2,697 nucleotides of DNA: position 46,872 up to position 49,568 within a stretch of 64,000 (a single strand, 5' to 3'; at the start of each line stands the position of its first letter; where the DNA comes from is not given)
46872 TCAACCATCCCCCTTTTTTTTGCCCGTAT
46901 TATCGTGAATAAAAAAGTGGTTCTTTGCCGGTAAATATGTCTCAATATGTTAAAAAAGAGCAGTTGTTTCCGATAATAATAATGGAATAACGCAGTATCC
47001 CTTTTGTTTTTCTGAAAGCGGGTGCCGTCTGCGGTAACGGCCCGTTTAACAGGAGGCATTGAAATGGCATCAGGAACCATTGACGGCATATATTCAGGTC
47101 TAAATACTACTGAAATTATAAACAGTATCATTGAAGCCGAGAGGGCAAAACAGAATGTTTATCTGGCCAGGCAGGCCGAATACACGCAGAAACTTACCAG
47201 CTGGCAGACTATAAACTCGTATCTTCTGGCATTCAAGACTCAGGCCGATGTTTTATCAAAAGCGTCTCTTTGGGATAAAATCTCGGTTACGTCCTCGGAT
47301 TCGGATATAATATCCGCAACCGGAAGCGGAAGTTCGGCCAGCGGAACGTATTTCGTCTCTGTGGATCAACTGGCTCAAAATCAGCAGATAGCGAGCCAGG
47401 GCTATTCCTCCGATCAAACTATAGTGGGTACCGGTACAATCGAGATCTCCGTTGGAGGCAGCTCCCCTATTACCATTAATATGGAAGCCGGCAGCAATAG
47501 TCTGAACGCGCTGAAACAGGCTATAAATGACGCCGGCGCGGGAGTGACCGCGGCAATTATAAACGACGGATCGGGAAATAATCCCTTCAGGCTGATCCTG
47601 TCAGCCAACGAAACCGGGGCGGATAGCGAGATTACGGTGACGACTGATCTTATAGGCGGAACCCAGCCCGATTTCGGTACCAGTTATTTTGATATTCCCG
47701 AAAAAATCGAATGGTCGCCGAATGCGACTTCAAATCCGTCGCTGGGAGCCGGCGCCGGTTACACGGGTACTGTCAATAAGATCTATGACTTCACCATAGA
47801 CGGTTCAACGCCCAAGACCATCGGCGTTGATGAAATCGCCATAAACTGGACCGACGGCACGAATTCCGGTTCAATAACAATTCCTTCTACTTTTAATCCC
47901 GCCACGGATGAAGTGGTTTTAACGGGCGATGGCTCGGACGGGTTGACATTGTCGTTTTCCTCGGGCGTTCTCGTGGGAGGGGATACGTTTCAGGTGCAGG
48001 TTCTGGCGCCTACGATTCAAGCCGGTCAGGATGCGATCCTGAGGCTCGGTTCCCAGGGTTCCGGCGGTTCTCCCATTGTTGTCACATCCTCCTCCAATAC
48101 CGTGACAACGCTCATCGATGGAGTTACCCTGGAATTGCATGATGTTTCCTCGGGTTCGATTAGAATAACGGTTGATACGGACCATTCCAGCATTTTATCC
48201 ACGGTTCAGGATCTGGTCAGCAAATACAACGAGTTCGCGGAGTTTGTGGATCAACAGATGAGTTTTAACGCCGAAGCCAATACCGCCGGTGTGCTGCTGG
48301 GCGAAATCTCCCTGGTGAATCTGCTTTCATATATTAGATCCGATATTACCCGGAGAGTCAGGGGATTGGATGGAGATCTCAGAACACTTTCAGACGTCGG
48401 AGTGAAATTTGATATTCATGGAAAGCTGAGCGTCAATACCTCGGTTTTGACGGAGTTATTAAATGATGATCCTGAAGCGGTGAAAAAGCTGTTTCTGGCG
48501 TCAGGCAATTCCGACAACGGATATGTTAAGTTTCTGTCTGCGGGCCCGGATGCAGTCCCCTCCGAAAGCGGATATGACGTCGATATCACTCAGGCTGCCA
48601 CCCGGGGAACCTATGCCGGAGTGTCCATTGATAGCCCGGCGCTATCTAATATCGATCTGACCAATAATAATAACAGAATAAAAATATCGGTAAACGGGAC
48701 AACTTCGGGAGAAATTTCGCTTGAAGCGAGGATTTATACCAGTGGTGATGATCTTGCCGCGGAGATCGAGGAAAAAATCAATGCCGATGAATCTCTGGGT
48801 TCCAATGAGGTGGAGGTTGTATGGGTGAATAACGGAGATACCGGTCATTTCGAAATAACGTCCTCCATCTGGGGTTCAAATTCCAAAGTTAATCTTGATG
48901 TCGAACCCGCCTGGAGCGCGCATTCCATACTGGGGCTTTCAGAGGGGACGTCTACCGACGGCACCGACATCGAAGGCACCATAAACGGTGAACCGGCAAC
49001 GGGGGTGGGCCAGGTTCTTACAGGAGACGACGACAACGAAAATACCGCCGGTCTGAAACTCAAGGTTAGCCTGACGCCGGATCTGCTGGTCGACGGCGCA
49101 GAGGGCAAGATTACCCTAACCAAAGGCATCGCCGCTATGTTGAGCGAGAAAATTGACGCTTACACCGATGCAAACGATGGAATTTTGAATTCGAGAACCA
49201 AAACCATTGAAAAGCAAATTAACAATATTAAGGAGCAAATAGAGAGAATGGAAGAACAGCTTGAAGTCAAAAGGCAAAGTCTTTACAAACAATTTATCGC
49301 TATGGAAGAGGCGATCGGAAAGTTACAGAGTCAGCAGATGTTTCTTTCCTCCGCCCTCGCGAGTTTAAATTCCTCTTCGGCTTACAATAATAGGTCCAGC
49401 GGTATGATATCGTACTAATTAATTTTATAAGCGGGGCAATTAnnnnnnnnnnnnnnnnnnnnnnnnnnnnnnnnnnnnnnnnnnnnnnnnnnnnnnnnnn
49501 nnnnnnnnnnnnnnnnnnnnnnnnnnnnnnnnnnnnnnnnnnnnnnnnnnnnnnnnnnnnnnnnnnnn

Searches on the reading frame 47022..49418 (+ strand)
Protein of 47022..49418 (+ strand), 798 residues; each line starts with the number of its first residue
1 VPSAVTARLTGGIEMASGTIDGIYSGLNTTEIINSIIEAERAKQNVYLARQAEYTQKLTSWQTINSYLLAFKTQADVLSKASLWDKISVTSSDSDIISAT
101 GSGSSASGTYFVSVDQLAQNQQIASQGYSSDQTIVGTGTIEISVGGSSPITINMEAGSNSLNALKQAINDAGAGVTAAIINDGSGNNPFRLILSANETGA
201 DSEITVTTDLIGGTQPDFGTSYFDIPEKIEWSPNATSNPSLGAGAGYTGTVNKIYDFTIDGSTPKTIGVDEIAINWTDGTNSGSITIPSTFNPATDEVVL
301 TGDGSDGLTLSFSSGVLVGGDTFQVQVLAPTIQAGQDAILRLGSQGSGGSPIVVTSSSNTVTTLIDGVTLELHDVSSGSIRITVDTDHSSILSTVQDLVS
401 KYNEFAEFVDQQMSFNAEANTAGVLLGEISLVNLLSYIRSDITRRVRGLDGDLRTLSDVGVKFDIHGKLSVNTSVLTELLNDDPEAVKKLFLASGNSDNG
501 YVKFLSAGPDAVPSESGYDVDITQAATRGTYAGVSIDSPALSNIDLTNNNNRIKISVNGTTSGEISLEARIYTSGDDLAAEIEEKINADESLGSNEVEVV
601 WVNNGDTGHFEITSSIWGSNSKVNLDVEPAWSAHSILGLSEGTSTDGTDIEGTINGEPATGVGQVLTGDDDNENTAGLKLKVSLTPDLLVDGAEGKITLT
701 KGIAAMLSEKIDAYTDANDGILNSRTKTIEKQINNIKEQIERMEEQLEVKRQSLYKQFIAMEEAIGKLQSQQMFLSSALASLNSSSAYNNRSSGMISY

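Call 51: search_protein_families(library=ncbifam, proteins=[window:47022-49418:+], max_evalue=0.00001)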
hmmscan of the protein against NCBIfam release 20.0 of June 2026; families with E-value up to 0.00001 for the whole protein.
window:47022-49418:+ (798 aa): 7 families
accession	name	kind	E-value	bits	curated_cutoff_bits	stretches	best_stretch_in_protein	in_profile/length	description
NF005955.1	PRK08032.1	equivalog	1.3e-51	176.1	387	3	15-208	1-196/465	flagellar filament capping protein FliD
NF005188.0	PRK06664.1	equivalog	3e-46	158.1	469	3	17-205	3-187/661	flagellar hook-associated protein FliD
NF009400.1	PRK12765.1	equivalog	6.9e-41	140.4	448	2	332-594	249-484/596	flagellar filament capping protein FliD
NF005833.0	PRK07737.1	equivalog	1.4e-32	113.4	444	3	20-208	5-198/501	flagellar hook-associated protein 2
NF006435.1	PRK08724.1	equivalog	1.3e-23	83.7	580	2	22-209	7-191/672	flagellar filament capping protein FliD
NF005281.0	PRK06798.1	equivalog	6.9e-23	81.3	375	1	352-494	225-356/440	flagellar hook-associated protein 2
NF006282.1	PRK08453.1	equivalog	1.1e-18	67.1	500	2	351-495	442-587/673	flagellar filament capping protein FliD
